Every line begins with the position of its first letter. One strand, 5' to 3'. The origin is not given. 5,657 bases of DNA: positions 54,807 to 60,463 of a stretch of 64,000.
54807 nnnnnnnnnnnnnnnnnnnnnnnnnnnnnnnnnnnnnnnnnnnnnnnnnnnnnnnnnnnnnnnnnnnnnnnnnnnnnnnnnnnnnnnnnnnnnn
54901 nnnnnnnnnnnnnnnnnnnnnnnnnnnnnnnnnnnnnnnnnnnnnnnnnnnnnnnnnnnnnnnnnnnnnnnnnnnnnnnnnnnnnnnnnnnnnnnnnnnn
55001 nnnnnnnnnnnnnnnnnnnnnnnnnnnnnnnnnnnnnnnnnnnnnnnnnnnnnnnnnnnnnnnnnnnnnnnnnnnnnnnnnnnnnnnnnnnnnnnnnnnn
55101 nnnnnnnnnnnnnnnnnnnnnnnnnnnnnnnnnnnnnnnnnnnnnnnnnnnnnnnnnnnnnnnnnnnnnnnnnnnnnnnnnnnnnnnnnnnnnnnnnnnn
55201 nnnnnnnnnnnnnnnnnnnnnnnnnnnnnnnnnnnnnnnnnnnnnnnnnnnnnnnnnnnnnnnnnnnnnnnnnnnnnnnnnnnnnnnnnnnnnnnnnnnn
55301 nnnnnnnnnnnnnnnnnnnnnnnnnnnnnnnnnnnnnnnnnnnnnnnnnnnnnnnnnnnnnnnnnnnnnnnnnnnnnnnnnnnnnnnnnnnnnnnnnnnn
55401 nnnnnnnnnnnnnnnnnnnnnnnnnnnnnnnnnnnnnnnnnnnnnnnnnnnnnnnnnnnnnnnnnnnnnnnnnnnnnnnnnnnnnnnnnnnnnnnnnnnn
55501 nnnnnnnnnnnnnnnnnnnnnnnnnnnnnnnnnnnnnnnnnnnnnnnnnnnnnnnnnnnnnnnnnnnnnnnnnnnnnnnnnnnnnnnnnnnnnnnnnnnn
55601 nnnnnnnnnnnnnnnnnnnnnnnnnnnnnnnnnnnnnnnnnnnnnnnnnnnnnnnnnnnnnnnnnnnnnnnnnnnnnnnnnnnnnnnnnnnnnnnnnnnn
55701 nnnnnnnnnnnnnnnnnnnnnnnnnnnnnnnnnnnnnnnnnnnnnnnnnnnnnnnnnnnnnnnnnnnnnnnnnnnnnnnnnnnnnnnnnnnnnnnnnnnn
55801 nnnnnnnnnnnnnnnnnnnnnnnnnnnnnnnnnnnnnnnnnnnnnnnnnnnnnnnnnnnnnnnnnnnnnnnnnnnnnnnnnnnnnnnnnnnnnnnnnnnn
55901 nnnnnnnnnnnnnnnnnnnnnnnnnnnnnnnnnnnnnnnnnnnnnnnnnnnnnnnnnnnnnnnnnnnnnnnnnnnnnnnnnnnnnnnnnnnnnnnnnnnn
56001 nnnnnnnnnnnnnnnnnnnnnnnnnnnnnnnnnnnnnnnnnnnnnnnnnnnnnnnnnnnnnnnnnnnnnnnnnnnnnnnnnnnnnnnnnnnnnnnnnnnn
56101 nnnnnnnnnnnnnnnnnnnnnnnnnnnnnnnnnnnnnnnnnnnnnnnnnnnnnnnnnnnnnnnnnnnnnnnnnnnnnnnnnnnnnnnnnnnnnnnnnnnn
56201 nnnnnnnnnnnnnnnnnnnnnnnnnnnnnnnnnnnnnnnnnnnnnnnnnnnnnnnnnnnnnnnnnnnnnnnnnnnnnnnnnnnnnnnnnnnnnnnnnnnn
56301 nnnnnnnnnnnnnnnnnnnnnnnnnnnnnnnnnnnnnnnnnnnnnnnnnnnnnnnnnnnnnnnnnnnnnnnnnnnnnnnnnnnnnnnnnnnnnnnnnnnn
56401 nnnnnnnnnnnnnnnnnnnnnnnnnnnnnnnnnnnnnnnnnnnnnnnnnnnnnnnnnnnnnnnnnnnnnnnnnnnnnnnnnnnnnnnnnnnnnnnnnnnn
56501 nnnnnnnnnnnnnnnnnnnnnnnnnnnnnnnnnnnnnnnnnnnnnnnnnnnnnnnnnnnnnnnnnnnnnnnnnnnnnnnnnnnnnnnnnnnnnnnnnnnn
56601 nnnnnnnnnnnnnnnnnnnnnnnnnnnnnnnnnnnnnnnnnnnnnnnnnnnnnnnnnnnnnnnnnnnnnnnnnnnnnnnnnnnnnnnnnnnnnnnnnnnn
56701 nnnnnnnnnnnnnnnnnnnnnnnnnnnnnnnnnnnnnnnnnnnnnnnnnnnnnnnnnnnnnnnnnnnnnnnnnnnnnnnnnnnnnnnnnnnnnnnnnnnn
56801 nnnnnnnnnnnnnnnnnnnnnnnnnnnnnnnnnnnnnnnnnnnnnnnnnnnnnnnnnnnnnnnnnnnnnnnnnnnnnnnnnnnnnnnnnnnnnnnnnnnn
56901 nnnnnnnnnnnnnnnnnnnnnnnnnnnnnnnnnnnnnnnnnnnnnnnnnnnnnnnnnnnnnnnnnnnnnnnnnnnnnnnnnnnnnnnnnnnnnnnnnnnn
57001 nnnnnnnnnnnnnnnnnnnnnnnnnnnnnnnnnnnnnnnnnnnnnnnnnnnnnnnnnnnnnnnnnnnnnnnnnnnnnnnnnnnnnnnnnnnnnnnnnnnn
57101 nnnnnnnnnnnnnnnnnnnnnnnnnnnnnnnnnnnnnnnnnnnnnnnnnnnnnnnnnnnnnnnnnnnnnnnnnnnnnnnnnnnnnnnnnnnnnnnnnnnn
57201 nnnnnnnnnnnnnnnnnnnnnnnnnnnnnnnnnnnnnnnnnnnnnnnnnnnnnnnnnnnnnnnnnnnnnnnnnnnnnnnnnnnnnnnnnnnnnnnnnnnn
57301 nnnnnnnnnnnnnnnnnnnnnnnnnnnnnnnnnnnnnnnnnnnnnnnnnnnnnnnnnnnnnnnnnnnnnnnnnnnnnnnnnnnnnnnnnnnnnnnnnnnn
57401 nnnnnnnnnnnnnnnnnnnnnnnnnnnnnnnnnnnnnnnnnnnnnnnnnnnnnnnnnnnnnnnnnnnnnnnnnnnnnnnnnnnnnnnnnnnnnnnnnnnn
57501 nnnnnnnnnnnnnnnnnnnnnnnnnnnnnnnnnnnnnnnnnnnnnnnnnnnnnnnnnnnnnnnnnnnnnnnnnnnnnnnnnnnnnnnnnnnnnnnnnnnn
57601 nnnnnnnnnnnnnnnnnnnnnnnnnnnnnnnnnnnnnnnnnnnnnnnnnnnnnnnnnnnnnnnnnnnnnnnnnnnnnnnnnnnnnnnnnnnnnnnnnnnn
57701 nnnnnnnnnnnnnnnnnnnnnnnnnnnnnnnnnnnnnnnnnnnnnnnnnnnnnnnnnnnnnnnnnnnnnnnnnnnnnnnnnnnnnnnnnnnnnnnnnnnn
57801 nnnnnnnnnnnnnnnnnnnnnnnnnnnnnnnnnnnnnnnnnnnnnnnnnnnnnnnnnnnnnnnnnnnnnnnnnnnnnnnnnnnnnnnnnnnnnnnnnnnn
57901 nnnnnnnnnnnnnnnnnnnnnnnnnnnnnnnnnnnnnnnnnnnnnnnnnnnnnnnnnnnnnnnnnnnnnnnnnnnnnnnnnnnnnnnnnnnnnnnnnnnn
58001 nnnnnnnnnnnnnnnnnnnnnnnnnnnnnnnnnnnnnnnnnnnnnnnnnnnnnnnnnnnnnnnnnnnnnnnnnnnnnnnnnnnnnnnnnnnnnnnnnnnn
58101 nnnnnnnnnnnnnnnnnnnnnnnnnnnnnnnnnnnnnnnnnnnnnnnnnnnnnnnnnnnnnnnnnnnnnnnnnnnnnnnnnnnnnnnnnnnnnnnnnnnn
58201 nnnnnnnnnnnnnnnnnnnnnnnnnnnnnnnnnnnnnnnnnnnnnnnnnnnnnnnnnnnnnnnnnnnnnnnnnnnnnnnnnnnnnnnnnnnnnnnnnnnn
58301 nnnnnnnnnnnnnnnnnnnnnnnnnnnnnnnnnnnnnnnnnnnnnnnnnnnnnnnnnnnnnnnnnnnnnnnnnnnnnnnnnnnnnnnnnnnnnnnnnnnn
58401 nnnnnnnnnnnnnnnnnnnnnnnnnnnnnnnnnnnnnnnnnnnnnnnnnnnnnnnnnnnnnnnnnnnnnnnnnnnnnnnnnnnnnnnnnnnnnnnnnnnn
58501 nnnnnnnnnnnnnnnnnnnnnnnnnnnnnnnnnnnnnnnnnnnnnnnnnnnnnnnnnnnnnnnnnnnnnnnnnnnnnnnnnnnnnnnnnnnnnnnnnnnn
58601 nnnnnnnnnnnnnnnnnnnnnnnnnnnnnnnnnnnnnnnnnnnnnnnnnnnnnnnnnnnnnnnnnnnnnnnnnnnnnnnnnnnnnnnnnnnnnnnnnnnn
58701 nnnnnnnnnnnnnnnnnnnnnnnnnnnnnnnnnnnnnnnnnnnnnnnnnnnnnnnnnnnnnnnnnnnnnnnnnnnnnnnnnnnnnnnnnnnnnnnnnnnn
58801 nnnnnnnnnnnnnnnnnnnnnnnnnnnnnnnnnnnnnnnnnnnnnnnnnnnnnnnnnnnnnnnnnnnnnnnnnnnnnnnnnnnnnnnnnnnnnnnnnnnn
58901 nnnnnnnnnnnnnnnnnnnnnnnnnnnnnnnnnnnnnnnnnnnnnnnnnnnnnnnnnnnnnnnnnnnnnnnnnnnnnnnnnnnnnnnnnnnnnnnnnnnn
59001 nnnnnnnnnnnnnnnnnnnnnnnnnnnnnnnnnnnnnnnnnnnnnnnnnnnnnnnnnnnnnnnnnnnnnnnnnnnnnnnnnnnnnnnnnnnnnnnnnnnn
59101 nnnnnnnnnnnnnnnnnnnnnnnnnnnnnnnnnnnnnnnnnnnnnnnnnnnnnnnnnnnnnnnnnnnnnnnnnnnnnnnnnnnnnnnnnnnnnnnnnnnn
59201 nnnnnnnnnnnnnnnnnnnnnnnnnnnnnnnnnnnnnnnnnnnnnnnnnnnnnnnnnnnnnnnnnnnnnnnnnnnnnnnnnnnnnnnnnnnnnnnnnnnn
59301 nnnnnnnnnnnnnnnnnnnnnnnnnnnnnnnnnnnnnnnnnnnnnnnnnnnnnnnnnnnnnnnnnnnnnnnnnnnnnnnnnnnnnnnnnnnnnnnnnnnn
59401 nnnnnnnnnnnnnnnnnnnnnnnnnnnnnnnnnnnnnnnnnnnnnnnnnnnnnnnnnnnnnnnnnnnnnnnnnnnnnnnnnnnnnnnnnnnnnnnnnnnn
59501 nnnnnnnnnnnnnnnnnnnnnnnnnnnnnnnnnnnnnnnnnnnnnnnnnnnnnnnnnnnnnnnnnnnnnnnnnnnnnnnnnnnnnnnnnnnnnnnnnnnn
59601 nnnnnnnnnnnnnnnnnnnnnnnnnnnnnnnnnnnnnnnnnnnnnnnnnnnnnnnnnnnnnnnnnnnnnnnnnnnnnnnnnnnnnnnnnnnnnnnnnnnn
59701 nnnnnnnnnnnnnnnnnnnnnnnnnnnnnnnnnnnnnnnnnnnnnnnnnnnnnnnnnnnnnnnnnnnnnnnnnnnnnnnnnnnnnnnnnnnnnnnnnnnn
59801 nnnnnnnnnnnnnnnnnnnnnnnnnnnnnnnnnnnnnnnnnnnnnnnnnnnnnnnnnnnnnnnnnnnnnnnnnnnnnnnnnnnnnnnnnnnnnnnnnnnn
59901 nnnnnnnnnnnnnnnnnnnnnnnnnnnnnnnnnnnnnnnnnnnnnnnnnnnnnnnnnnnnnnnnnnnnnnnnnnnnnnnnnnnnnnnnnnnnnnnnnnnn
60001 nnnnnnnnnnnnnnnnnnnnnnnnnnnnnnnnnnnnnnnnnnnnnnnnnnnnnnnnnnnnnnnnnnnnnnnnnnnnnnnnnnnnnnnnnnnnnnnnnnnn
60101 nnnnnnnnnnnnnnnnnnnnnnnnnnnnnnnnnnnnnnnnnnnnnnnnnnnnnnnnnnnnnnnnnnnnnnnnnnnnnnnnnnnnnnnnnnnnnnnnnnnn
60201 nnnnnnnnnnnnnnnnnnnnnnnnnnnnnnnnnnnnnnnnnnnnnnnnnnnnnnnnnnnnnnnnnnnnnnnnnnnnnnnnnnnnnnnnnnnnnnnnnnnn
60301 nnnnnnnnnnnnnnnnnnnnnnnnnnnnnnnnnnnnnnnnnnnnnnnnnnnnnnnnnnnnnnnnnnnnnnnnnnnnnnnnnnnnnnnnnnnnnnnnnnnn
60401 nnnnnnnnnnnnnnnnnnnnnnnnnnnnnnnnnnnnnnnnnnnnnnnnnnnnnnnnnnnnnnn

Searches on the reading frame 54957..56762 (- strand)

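Call 66: search_protein_families(library=pfam, proteins=[window:54957-56762:-], max_evalue=0.001)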
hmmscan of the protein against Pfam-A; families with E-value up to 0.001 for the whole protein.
window:54957-56762:- (602 aa): 1 family
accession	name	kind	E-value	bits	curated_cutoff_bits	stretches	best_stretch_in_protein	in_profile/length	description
PF05048.19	NosD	-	2.3e-09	37.5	23.6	0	237-274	63-146/212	Periplasmic copper-binding protein (NosD)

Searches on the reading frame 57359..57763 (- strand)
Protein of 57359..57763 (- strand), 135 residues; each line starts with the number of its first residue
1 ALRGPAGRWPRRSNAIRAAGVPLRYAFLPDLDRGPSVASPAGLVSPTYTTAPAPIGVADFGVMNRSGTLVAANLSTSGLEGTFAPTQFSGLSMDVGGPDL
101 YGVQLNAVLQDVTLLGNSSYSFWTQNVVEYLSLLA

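Call 66: search_protein_families(library=pfam, proteins=[window:57359-57763:-], max_evalue=0.001)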
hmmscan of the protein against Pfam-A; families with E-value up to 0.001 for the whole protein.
window:57359-57763:- (135 aa): 1 family
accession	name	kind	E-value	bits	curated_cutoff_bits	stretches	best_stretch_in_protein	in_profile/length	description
PF05317.16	Thermopsin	-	2.5e-16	60.4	25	1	45-130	6-86/256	Thermopsin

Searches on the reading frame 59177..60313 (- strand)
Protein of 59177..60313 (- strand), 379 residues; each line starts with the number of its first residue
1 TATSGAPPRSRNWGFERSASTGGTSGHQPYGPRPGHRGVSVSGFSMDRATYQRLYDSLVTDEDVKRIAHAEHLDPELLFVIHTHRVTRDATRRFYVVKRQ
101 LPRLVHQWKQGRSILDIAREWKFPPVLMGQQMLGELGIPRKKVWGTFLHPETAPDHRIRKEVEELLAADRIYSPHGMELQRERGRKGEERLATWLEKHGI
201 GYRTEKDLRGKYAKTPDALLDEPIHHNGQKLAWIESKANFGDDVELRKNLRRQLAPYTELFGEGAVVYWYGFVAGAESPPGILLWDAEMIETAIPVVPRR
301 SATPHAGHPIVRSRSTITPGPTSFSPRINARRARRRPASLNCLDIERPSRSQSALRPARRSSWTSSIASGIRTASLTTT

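Call 66: search_protein_families(library=pfam, proteins=[window:59177-60313:-], max_evalue=0.001)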
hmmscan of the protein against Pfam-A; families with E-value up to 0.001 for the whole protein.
window:59177-60313:- (379 aa): 1 family
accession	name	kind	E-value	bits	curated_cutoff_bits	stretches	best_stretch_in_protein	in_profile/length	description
PF14811.11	TPD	-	1.3e-38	132.3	27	1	155-281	2-131/138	Protein of unknown function TPD sequence-motif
